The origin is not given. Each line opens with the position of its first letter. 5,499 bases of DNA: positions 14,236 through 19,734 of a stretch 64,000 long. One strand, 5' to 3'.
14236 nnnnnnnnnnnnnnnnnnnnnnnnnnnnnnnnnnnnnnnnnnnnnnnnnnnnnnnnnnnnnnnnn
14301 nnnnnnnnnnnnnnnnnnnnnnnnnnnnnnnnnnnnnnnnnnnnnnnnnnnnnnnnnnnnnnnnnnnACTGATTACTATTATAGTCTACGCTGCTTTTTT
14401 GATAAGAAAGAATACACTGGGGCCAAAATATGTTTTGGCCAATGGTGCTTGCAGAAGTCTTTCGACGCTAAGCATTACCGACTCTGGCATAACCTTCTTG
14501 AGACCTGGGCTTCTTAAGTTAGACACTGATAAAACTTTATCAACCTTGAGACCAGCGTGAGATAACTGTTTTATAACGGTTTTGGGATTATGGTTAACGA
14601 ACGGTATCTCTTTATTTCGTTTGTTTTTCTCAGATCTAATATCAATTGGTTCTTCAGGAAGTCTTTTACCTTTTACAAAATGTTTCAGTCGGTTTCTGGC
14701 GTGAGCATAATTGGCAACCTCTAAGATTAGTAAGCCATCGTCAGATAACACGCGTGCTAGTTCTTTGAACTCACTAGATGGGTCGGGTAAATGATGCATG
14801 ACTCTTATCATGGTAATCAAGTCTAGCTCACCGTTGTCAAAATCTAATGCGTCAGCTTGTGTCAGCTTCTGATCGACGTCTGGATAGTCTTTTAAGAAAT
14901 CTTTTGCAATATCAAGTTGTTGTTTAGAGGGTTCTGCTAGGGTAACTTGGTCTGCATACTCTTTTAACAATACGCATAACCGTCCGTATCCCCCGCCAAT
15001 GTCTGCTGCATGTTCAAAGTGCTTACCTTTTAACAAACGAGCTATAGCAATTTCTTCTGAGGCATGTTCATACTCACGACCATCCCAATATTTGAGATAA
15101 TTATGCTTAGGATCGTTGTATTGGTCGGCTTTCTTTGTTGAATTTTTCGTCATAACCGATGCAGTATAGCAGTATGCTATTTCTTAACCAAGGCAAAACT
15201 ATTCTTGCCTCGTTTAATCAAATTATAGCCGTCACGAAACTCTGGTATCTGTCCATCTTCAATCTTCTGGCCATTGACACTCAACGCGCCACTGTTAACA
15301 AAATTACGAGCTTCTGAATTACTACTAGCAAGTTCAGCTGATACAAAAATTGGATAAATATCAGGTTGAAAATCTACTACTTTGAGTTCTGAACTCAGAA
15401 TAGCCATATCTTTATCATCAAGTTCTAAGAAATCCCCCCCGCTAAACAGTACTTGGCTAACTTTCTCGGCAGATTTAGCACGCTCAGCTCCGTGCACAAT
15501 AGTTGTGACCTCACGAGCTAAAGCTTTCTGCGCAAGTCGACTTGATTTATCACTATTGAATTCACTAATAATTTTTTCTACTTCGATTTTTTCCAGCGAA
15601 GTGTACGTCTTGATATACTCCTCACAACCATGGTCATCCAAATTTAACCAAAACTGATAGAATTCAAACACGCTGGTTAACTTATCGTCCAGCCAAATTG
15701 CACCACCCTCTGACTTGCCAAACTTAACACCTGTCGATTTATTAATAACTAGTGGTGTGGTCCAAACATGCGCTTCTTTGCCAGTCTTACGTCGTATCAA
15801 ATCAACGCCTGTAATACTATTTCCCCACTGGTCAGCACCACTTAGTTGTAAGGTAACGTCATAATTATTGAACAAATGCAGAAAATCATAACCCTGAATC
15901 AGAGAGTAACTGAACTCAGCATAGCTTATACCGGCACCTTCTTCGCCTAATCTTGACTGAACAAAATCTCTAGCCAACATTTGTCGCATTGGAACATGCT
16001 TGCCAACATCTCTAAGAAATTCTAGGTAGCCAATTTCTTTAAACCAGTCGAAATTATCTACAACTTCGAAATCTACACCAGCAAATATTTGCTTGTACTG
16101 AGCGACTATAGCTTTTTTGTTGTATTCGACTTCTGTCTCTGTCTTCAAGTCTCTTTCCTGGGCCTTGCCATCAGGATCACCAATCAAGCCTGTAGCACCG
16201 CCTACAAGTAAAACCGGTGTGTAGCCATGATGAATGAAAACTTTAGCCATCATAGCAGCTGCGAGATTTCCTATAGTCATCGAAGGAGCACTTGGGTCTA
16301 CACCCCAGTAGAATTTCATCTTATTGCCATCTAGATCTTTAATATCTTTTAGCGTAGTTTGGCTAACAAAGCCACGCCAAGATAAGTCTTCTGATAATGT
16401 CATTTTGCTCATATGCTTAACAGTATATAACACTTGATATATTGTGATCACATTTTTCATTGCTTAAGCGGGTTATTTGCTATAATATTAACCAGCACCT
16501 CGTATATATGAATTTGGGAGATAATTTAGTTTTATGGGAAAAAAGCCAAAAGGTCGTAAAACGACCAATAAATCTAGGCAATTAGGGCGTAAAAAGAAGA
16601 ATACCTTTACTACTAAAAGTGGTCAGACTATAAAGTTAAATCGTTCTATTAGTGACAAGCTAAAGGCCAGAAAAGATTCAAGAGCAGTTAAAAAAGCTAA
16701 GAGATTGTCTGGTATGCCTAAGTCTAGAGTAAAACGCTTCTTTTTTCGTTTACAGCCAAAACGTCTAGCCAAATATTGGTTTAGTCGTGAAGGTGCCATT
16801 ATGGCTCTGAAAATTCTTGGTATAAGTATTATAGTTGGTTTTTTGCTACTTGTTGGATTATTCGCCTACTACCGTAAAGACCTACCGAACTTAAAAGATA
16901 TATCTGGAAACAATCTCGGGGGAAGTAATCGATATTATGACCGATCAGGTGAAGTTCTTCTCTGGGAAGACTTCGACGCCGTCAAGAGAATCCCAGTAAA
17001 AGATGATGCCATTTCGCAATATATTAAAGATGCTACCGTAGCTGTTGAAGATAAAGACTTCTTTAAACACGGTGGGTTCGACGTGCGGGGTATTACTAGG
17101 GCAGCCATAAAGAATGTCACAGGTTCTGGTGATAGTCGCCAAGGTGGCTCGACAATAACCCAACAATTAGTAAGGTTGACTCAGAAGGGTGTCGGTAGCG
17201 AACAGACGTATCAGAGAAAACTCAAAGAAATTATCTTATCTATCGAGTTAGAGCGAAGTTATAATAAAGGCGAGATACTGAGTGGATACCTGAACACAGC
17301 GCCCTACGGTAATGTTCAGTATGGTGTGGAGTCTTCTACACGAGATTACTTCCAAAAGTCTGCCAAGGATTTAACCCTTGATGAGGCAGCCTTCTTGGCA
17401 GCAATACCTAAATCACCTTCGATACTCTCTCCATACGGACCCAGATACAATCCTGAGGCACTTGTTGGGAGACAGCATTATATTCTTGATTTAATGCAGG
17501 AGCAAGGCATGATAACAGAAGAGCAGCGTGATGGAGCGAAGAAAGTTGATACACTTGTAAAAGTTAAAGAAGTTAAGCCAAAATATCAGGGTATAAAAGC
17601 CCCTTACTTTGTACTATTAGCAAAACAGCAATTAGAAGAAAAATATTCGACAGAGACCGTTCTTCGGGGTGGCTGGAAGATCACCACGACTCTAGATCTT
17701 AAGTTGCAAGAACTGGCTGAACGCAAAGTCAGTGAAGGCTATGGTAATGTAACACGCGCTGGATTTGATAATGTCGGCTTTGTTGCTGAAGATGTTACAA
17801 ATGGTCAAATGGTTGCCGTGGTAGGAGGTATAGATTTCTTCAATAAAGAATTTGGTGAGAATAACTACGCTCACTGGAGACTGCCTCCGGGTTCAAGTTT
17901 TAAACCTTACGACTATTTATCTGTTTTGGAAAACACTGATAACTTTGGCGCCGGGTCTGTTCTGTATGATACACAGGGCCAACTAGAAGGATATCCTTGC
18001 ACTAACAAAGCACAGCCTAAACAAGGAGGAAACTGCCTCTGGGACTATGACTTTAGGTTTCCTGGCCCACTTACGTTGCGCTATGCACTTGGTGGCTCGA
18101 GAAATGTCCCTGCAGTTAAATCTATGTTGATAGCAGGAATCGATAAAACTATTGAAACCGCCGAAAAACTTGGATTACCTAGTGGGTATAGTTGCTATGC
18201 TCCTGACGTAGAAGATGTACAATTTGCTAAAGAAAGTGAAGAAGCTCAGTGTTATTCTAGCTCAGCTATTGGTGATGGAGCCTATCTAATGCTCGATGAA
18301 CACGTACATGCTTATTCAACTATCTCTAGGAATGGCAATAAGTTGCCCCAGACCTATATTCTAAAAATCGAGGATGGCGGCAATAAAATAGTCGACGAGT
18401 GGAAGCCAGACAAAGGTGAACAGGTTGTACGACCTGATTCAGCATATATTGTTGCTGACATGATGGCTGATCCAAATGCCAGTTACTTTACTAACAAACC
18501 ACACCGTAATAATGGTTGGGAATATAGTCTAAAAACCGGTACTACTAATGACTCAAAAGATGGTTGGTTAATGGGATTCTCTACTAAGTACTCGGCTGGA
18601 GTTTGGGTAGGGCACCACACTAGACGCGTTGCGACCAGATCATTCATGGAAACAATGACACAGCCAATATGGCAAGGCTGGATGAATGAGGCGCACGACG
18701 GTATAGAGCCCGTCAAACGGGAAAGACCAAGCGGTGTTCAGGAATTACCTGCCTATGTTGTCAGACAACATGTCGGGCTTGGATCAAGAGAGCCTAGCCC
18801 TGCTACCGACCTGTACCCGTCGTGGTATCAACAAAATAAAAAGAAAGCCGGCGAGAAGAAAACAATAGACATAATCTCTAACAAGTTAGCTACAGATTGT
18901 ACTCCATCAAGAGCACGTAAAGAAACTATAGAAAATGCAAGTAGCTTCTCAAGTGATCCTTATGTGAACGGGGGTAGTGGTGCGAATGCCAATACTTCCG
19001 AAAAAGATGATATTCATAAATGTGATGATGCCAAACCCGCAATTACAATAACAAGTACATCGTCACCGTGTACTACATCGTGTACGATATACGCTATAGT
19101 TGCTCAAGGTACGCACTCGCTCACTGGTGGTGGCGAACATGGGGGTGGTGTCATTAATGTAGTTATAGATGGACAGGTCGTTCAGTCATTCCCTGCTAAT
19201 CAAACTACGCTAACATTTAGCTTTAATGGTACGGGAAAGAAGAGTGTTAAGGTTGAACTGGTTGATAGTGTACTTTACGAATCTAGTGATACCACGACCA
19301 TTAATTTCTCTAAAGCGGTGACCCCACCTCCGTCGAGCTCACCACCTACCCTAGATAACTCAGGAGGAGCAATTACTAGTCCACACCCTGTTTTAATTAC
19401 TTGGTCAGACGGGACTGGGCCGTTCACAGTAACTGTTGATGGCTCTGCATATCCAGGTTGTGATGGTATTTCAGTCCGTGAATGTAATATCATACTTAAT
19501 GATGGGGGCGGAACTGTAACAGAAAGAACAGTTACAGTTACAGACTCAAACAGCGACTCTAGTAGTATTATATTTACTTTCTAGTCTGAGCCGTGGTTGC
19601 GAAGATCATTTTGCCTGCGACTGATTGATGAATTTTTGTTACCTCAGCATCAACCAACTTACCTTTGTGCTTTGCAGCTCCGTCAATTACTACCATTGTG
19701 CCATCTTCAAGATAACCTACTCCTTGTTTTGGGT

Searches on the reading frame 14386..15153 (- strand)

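Call 19: search_protein_families(library=pfam, proteins=[window:14386-15153:-], max_evalue=0.001)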
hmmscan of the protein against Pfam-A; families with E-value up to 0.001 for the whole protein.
window:14386-15153:- (255 aa): 6 families
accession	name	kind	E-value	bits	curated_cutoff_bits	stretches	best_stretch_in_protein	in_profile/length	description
PF08241.18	Methyltransf_11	-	7.4e-16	59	21.2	1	51-144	2-95/95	Methyltransferase domain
PF13489.12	Methyltransf_23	-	2.2e-15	57.2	27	1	51-158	28-131/164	Methyltransferase domain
PF08242.18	Methyltransf_12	-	1.1e-13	52.1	30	1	51-142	2-98/98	Methyltransferase domain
PF13649.12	Methyltransf_25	-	6.2e-13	49.7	27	1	50-140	2-97/97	Methyltransferase domain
PF13847.12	Methyltransf_31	-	9.4e-07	29.1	27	1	50-151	8-114/145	Methyltransferase domain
PF01209.24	Ubie_methyltran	-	0.00071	19.4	20.1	1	39-147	41-155/233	ubiE/COQ5 methyltransferase family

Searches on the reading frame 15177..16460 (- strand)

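Call 19: search_protein_families(library=pfam, proteins=[window:15177-16460:-], max_evalue=0.001)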
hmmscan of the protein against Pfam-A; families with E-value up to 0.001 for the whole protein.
window:15177-16460:- (427 aa): 3 families
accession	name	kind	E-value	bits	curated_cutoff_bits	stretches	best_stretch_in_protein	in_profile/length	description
PF00579.31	tRNA-synt_1b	-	5.5e-67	226.6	21.1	1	46-339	4-291/292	tRNA synthetases class I (W and Y)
PF22421.1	SYY_C-terminal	-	1.5e-09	38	27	1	366-425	19-83/83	Tyrosine--tRNA ligase SYY-like C-terminal domain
PF01479.30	S4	-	0.0009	19.4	22.8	0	372-402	6-37/48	S4 domain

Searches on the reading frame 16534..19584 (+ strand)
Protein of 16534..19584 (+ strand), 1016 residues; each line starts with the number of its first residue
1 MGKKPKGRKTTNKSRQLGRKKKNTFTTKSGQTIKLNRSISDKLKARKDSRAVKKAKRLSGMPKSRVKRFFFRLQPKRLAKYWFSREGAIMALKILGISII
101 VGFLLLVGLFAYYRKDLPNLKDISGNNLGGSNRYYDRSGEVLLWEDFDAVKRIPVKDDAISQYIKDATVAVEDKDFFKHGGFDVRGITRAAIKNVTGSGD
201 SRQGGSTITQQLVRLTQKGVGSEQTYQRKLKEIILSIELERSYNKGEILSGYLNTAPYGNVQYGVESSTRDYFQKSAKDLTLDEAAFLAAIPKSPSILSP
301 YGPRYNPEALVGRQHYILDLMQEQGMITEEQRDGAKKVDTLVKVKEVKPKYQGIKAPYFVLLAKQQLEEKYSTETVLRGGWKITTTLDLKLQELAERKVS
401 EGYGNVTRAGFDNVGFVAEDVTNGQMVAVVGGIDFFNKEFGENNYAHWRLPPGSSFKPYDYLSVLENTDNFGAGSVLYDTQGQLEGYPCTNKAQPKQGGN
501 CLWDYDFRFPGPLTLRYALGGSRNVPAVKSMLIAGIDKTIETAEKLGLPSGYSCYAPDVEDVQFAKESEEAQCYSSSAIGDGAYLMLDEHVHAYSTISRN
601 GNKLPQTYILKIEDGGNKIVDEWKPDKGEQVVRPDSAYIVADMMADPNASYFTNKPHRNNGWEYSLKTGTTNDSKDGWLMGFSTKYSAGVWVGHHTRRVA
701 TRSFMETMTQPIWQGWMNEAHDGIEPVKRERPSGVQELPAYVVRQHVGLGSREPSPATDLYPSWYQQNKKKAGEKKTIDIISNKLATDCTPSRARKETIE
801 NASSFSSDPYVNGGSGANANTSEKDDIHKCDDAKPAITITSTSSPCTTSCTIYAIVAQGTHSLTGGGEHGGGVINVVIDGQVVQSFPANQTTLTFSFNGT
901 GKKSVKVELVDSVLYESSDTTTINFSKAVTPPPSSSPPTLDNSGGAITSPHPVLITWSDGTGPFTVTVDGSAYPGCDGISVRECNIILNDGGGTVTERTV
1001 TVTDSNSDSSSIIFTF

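Call 8: search_protein_families(library=ncbifam, proteins=[window:16534-19584:+])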
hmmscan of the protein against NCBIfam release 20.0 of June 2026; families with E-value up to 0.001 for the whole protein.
window:16534-19584:+ (1016 aa): 13 families
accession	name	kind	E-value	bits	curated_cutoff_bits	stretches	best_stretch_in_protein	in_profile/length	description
TIGR02074.1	PBP_1a_fam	subfamily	4e-116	388.9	508.75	1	151-722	1-534/535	PBP1A family penicillin-binding protein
TIGR02073.1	PBP_1c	equivalog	6.6e-86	289.5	494.2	1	131-800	11-620/728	penicillin-binding protein 1C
NF051885.1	tranpepglycosPbpC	equivalog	2.6e-82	277.4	900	1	94-724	15-597/632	multimodular transpeptidase-transglycosylase PbpC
NF038272.1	strep_PBP1A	exception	1.5e-68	231.6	1075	1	94-676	14-564/658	penicillin-binding protein PBP1A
TIGR02071.1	PBP_1b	equivalog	5.8e-67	226.4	717.75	1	150-769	145-725/729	penicillin-binding protein 1B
NF008643.0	PRK11636.1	equivalog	6.3e-61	206.6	1263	3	97-400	13-304/850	peptidoglycan glycosyltransferase/peptidoglycan DD-transpeptidase MrcA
NF038274.1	strep_PBP1B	exception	1.7e-55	188.7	1225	2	150-334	80-272/745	penicillin-binding protein PBP1B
NF038276.1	strep_PBP2A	exception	8.5e-52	176.3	1100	1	92-696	40-610/716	penicillin-binding protein PBP2A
NF007061.0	PRK09506.1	equivalog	6.4e-48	163.2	1120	1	151-699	210-726/825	bifunctional glycosyl transferase/transpeptidase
NF008414.0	PRK11240.1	equivalog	4.6e-44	150.6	1121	1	144-694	56-538/774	peptidoglycan glycosyltransferase PbpC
NF011423.0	PRK14850.1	equivalog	1.5e-41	142.6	1275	1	149-739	154-709/764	penicillin-binding protein 1b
TIGR02070.1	mono_pep_trsgly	equivalog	9.9e-33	113.5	182.65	1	155-300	58-200/224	monofunctional biosynthetic peptidoglycan transglycosylase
NF010008.0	PRK13481.1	equivalog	1.3e-31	109.9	270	1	155-335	83-263/269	glycosyltransferase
